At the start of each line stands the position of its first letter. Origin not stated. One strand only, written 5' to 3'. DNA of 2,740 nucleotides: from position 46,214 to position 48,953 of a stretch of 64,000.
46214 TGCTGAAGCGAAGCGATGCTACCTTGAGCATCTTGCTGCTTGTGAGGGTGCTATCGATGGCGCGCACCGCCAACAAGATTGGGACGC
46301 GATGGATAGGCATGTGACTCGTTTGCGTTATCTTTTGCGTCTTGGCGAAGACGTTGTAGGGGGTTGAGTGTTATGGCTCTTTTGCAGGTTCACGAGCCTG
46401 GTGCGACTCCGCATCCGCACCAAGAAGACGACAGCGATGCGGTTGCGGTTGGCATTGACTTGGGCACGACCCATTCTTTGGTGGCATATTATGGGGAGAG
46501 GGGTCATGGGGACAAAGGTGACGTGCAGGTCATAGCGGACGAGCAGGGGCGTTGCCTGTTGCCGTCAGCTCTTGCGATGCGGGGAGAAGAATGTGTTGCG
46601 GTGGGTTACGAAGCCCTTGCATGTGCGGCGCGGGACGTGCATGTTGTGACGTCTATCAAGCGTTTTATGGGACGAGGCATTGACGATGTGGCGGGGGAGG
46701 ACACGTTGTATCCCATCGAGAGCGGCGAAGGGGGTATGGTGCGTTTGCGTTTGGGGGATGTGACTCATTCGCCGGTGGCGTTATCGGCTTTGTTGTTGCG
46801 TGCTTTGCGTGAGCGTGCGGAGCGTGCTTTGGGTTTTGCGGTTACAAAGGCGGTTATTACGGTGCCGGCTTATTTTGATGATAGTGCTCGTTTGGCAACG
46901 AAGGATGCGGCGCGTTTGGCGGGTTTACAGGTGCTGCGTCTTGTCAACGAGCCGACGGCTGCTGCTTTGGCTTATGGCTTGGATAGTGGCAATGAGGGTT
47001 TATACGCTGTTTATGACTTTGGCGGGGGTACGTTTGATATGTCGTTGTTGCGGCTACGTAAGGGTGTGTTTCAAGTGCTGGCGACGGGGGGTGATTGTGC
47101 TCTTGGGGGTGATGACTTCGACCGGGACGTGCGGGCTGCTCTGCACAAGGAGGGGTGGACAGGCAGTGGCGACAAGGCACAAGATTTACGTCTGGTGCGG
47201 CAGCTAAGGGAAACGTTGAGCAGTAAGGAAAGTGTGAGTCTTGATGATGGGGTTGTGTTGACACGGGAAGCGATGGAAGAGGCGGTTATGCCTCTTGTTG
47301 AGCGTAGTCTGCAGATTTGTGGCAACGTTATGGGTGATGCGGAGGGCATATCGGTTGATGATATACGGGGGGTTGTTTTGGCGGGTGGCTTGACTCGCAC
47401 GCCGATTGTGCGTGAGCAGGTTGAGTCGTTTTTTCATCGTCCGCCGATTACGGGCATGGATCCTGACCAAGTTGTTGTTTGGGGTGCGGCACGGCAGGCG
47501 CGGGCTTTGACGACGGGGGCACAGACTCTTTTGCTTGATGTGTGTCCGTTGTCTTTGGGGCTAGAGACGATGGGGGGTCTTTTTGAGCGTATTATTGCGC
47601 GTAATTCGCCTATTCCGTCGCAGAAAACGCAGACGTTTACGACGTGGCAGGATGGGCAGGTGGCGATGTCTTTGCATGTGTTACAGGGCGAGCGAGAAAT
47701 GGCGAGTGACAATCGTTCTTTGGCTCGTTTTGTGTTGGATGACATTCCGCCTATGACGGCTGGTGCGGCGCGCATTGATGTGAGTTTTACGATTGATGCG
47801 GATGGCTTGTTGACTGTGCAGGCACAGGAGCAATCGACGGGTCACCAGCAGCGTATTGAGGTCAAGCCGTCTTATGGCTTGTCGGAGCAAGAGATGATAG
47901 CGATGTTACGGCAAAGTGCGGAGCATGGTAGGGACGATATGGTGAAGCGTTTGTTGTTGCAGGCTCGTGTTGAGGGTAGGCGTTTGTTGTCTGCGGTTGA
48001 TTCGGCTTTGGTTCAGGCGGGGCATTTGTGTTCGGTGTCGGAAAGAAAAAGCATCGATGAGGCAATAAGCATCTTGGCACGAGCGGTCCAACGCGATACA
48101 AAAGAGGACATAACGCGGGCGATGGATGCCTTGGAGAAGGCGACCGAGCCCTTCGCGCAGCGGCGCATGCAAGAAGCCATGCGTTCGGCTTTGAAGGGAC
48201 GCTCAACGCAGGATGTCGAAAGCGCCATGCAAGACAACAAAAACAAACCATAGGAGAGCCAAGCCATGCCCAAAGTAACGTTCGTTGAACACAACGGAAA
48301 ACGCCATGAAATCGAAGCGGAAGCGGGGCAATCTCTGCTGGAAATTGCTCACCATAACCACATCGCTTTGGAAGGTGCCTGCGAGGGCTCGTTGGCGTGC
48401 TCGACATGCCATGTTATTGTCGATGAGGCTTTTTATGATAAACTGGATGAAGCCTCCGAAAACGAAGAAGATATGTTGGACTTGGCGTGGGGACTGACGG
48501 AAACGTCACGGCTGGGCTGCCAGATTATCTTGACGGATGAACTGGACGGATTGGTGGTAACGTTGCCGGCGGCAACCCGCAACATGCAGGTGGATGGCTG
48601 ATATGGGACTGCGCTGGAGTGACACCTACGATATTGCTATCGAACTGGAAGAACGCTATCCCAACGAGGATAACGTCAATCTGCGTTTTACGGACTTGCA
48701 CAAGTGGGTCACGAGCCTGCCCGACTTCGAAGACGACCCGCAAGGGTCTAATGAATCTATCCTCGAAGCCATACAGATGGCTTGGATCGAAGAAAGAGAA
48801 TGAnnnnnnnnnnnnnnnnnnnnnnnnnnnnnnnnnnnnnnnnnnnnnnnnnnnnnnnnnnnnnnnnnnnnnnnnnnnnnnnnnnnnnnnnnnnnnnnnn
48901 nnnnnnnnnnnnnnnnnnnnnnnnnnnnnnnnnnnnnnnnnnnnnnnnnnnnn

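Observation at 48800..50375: AT-rich two-gene module (ABC/AAA_21-like ATPase + PD-(D/E)xK-like small protein) grafted onto the end of the isc operon: candidate defence or abortive-infection system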

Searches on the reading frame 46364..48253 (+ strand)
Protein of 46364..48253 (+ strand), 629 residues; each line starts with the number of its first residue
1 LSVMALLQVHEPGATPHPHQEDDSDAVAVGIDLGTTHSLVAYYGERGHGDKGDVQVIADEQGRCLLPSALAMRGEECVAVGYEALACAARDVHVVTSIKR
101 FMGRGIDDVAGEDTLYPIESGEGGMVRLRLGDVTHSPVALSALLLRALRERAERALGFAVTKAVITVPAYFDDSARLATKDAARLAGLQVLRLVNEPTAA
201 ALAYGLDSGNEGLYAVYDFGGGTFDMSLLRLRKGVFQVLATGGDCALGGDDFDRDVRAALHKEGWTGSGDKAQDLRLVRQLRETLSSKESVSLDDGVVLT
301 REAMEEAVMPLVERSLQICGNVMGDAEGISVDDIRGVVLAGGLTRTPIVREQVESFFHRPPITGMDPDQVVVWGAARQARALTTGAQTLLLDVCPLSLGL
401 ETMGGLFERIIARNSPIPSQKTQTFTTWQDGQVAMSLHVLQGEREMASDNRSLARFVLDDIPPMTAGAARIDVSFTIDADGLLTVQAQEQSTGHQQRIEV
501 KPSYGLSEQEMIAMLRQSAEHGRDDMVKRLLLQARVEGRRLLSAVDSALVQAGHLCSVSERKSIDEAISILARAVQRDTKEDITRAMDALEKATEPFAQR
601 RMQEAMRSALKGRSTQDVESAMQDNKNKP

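Call 23: find_homologous_proteins(query=window:46364-48253:+, max_evalue=1e-100)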
Query window:46364-48253:+ (629 aa): 7998 proteins with E <= 1e-100 among 8000 candidates; the best 120 are listed.
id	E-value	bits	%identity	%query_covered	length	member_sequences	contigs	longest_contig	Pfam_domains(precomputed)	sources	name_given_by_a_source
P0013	0.0e+0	1368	100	100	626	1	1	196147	PF00012.27,PF06723.20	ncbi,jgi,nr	ncbi:MAG: Fe-S protein assembly chaperone HscA [Alphaproteobacteria bacterium GM202ARS2]|nr:Fe-S pro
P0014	0.0e+0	1083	80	99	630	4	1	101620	PF00012.27,PF06723.20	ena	-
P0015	2.4e-206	705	57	98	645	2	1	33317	PF00012.27,PF06723.20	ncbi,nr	ncbi:MAG: Fe-S protein assembly chaperone HscA [Alphaproteobacteria bacterium GM7ARS4]|nr:Fe-S prote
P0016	2.4e-191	655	55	97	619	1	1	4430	PF00012.27,PF06723.20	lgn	-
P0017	9.9e-191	653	57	98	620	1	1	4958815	PF00012.27,PF06723.20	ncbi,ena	-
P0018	8.2e-189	647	56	97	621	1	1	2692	PF00012.27,PF06723.20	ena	-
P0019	2.3e-188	646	56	99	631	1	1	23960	PF00012.27,PF06723.20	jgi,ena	-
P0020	3.3e-188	645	55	98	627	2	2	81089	PF00012.27,PF06723.20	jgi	-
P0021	9.5e-187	640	53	99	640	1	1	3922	PF00012.27,PF06723.20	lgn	-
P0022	9.9e-187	640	54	98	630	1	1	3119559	PF00012.27,PF06723.20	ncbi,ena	-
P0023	2.6e-186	639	55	97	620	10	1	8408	PF00012.27,PF06723.20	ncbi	-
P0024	3.4e-186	638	53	99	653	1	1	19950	PF00012.27,PF06723.20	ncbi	ncbi:MAG: Fe-S protein assembly chaperone HscA [Alphaproteobacteria bacterium]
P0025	3.6e-186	638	54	98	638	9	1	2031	PF00012.27,PF06723.20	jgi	jgi:molecular chaperone HscA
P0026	4.4e-186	638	55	99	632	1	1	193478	PF00012.27,PF06723.20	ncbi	-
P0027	5.3e-186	638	55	99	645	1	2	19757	PF00012.27,PF06723.20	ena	-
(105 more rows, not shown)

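Call 24: find_encoding_contigs(protein=P0014, flank=10000, max_places=3)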
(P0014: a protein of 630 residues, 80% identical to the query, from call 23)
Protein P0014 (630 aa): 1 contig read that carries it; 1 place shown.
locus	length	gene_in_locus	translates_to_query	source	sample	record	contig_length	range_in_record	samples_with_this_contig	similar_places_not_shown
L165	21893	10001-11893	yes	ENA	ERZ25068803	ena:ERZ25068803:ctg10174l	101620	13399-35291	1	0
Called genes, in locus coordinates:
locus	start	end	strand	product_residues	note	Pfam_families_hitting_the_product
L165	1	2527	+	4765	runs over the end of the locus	-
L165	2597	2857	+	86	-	-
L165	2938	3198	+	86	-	-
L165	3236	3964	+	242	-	-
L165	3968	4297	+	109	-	-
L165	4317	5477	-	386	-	-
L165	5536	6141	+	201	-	PF00132:Hexapep (weak)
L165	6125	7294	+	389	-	PF00266:Aminotran_5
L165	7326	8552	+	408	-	PF00266:Aminotran_5, PF00155:Aminotran_1_2 (weak), PF01212:Beta_elim_lyase, PF01041:DegT_DnrJ_EryC1 (weak)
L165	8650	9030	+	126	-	PF01592:NifU_N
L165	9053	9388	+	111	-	PF01521:Fe-S_biosyn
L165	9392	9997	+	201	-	PF07743:HSCB_C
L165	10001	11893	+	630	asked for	PF00012:HSP70, PF06723:MreB_Mbl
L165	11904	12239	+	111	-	PF00111:Fer2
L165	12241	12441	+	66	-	PF04384:Fe-S_assembly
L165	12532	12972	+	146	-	-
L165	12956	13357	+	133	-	PF10097:DUF2335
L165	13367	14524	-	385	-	PF04339:FemAB_like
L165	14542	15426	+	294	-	PF17284:Spermine_synt_N, PF01564:Spermine_synth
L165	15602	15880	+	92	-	PF06844:DUF1244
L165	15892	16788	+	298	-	PF01678:DAP_epimerase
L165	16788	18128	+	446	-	PF00919:UPF0004, PF04055:Radical_SAM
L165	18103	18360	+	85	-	PF10276:zf-CHCC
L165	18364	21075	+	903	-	PF02739:5_3_exonuc_N, PF01367:5_3_exonuc, PF00476:DNA_pol_A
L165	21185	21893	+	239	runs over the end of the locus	PF06764:DUF1223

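Call 25: find_encoding_contigs(protein=P0015, flank=10000, max_places=2)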
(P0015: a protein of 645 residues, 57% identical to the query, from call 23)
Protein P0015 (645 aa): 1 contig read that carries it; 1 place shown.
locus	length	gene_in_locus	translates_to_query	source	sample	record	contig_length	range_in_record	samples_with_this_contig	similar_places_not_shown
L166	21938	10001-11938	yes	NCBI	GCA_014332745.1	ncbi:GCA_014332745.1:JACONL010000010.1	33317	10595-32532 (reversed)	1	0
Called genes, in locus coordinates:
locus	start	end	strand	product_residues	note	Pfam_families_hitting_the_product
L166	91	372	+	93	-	-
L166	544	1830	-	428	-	-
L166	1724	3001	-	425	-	-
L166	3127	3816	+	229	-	PF00132:Hexapep (weak)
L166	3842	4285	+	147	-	-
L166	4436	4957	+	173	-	PF13414:TPR_11 (faint)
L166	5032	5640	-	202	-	-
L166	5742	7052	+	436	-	PF00266:Aminotran_5, PF01212:Beta_elim_lyase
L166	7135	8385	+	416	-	PF00266:Aminotran_5, PF01212:Beta_elim_lyase (weak), PF01041:DegT_DnrJ_EryC1 (faint)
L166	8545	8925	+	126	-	PF01592:NifU_N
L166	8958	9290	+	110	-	PF01521:Fe-S_biosyn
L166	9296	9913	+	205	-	PF07743:HSCB_C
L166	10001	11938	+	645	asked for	PF00012:HSP70, PF06723:MreB_Mbl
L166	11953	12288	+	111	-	PF00111:Fer2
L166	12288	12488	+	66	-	PF04384:Fe-S_assembly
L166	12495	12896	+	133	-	PF00023:Ank (weak), PF12796:Ank_2, PF13637:Ank_4, PF13857:Ank_5, PF00023:Ank, PF13606:Ank_3, PF13637:Ank_4, PF00023:Ank, +2 more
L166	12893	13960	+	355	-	-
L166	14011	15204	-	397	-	PF04339:FemAB_like, PF13480:Acetyltransf_6 (weak)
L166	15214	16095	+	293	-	PF17284:Spermine_synt_N, PF01564:Spermine_synth, PF08242:Methyltransf_12 (faint)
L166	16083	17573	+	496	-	PF05013:FGase, PF12569:NatA_aux_su (faint), PF07719:TPR_2 (faint), PF13181:TPR_8 (faint), PF13371:TPR_9 (faint), PF13414:TPR_11 (faint), PF13424:TPR_12 (weak), PF00515:TPR_1 (weak), +5 more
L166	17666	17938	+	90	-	PF06844:DUF1244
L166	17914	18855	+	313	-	PF01678:DAP_epimerase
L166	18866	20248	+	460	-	PF00919:UPF0004, PF04055:Radical_SAM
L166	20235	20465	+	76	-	PF10276:zf-CHCC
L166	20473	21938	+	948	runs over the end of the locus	PF02739:5_3_exonuc_N, PF01367:5_3_exonuc, PF00476:DNA_pol_A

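Call 50: search_protein_families(library=padloc, proteins=[L165:12532-12972:+, L165:12956-13357:+, L166:12495-12896:+, L166:12893-13960:+], max_evalue=0.001)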
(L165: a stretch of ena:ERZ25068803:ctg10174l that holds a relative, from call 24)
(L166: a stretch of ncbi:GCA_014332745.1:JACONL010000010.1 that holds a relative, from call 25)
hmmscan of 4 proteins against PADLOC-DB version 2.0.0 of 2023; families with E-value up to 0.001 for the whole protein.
L165:12532-12972:+ (146 aa): 0 families

L165:12956-13357:+ (133 aa): 0 families

L166:12495-12896:+ (133 aa): 3 families
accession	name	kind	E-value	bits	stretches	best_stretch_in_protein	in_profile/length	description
PDLC04783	PDC-M72A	-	3.2e-19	67.5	1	5-126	199-320/392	-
PDLC02908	Ankyrin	-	6e-14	49.2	2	34-112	733-811/880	-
PDLC02203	MzaA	-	7.9e-05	19.1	1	8-85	16-92/683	-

L166:12893-13960:+ (355 aa): 3 families
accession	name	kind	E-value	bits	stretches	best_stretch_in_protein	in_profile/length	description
PDLC04783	PDC-M72A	-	8.2e-50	168.2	2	194-341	244-390/392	-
PDLC02908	Ankyrin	-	3.3e-31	106.4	5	31-152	728-845/880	-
PDLC02203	MzaA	-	1.6e-06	24.7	0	81-143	15-77/683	-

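Call 60: find_encoding_contigs(protein=P0017, flank=6000, max_places=1)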
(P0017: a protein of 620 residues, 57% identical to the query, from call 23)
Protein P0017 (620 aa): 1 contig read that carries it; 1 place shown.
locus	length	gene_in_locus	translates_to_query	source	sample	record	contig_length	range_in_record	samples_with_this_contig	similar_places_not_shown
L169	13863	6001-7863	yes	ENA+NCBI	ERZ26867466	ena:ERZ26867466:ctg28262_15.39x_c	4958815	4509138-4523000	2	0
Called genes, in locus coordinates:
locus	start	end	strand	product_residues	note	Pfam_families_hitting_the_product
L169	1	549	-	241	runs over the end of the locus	PF02129:Peptidase_S15, PF00561:Abhydrolase_1, PF12697:Abhydrolase_6 (weak), PF12146:Hydrolase_4, PF00326:Peptidase_S9 (faint), PF01738:DLH (weak)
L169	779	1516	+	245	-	PF06426:SATase_N (weak), PF00132:Hexapep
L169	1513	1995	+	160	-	PF02082:Rrf2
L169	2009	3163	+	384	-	PF00155:Aminotran_1_2, PF00266:Aminotran_5, PF01212:Beta_elim_lyase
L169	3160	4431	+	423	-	PF00266:Aminotran_5, PF00155:Aminotran_1_2, PF01041:DegT_DnrJ_EryC1 (weak), PF01212:Beta_elim_lyase (weak)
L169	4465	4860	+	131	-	PF01592:NifU_N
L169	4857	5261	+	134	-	PF01521:Fe-S_biosyn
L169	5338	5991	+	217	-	PF18256:HscB_4_cys (faint), PF00226:DnaJ (weak), PF07743:HSCB_C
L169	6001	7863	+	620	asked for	PF00012:HSP70, PF06723:MreB_Mbl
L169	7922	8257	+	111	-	PF00111:Fer2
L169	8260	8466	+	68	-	PF04384:Fe-S_assembly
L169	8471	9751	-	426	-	PF06808:DctM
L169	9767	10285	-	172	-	PF04290:DctQ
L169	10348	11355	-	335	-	PF03480:DctP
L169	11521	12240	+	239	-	PF00392:GntR, PF07729:FCD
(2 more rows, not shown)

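Call 61: find_encoding_contigs(protein=P0020, flank=6000, max_places=1)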
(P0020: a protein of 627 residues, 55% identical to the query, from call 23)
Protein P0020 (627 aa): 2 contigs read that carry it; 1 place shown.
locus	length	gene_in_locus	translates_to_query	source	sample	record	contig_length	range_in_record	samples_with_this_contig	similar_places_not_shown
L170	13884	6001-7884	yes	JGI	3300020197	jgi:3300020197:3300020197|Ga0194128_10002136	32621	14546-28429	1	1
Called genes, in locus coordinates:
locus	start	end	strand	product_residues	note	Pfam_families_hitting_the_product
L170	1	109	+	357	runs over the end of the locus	PF03702:AnmK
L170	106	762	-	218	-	PF02129:Peptidase_S15, PF12146:Hydrolase_4, PF12697:Abhydrolase_6, PF20408:Abhydrolase_11 (weak), PF00561:Abhydrolase_1, PF00326:Peptidase_S9 (faint), PF01738:DLH (weak)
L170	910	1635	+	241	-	PF25087:GMPPB_C (weak), PF00132:Hexapep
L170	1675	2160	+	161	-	PF02082:Rrf2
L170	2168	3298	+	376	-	PF00266:Aminotran_5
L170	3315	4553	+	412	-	PF00266:Aminotran_5, PF01041:DegT_DnrJ_EryC1 (weak), PF01212:Beta_elim_lyase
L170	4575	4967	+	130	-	PF01592:NifU_N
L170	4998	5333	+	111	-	PF01521:Fe-S_biosyn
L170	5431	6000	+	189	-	PF07743:HSCB_C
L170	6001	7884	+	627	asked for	PF00012:HSP70, PF06723:MreB_Mbl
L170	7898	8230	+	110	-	PF00111:Fer2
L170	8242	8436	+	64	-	PF04384:Fe-S_assembly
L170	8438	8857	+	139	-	PF04993:TfoX_N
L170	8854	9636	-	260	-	PF00378:ECH_1, PF16113:ECH_2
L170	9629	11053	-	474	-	PF00270:DEAD, PF04851:ResIII (weak), PF00271:Helicase_C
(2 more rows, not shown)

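Call 62: find_encoding_contigs(protein=P0019, flank=6000, max_places=1)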
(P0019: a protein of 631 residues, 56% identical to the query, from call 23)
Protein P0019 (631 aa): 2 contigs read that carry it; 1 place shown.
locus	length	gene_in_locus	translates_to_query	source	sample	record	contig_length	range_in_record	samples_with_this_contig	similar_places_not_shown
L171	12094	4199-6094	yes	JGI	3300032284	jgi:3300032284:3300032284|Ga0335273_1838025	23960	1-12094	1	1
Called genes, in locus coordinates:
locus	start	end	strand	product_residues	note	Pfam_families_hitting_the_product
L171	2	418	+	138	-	?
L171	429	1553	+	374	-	PF00266:Aminotran_5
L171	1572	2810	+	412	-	PF00266:Aminotran_5, PF01041:DegT_DnrJ_EryC1 (weak), PF01212:Beta_elim_lyase, PF00155:Aminotran_1_2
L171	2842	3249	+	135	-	PF01592:NifU_N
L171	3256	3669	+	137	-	PF01521:Fe-S_biosyn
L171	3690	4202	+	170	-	PF00226:DnaJ (weak), PF07743:HSCB_C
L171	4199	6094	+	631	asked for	PF00012:HSP70, PF06723:MreB_Mbl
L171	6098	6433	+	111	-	PF00111:Fer2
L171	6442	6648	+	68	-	PF04384:Fe-S_assembly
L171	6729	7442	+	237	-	-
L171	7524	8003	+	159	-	PF13488:Gly-zipper_Omp (weak)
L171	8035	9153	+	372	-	PF00733:Asn_synthase (weak), PF00764:Arginosuc_synth (weak), PF03054:tRNA_Me_trans, PF20259:tRNA_Me_trans_M, PF20258:tRNA_Me_trans_C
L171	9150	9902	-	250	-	-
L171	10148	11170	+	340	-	PF01266:DAO (faint), PF03486:HI0933_like (faint), PF07992:Pyr_redox_2, PF13738:Pyr_redox_3, PF00070:Pyr_redox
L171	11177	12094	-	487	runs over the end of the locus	PF01979:Amidohydro_1, PF07969:Amidohydro_3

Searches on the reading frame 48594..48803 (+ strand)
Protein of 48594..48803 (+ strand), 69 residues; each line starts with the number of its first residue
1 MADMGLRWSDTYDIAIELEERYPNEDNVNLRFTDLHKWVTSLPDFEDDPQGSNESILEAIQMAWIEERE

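Call 3: search_protein_families(library=pfam, proteins=[window:48594-48803:+], max_evalue=0.1)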
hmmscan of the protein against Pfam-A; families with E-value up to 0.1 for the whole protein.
window:48594-48803:+ (69 aa): 1 family
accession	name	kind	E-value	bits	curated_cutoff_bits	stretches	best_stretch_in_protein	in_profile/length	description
PF04384.18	Fe-S_assembly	-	4.1e-31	107.9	25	1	6-69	1-64/64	Iron-sulphur cluster assembly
